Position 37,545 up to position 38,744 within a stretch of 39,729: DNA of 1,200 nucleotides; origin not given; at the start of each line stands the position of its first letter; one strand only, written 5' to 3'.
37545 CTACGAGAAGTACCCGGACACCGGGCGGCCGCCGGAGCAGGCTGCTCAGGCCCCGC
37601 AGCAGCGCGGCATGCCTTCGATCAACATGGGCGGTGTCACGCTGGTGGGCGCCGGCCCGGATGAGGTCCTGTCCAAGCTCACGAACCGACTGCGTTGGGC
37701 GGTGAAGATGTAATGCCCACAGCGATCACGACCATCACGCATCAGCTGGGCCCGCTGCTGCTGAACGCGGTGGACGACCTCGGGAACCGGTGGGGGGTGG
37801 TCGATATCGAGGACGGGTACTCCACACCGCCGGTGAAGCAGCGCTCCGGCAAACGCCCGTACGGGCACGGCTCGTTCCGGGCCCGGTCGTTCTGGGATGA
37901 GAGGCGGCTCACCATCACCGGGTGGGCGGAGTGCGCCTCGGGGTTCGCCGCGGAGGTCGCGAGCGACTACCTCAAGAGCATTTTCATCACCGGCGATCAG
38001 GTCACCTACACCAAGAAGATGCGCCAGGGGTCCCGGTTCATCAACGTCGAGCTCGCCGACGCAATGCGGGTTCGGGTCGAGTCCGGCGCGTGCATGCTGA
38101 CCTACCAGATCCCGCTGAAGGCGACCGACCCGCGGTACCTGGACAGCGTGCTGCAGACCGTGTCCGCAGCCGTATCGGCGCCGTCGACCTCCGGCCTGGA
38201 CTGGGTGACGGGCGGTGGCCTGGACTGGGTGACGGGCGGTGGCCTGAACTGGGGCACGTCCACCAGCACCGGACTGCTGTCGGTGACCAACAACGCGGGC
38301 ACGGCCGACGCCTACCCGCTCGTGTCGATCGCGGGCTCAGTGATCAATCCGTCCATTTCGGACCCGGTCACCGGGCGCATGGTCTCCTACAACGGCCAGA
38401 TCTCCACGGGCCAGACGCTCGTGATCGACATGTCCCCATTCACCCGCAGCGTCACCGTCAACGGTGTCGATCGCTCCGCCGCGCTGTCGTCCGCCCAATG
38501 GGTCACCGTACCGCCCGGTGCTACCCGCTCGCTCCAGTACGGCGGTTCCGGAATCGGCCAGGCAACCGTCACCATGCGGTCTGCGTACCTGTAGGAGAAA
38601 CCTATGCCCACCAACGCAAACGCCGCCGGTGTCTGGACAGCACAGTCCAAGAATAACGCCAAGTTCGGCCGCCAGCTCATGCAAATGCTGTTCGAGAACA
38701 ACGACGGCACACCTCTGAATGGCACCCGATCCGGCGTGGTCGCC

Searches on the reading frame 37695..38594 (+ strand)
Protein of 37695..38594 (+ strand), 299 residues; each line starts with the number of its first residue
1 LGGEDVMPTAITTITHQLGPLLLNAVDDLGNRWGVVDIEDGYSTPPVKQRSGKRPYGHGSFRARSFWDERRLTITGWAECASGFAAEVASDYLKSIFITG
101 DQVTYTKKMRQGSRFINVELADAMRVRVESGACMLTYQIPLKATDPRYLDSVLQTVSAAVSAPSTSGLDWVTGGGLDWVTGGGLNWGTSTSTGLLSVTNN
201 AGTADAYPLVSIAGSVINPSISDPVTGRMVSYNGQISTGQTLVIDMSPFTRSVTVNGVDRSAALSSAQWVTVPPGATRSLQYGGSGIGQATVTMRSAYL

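Call 84: search_protein_families(library=phrogs, proteins=[window:37695-38594:+], max_evalue=0.001)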
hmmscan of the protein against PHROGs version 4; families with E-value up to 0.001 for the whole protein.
window:37695-38594:+ (299 aa): 4 families
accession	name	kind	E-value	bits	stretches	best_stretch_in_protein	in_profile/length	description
phrog_5577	-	tail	1.6e-42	147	1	10-299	12-295/295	minor tail protein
phrog_5360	-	tail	1.2e-23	84.9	1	36-292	33-283/292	minor tail protein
phrog_33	-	tail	5.8e-11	43.1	1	28-277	50-260/651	distal tail protein Dit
phrog_106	-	tail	1.7e-06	28.5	1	41-257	71-269/329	minor tail protein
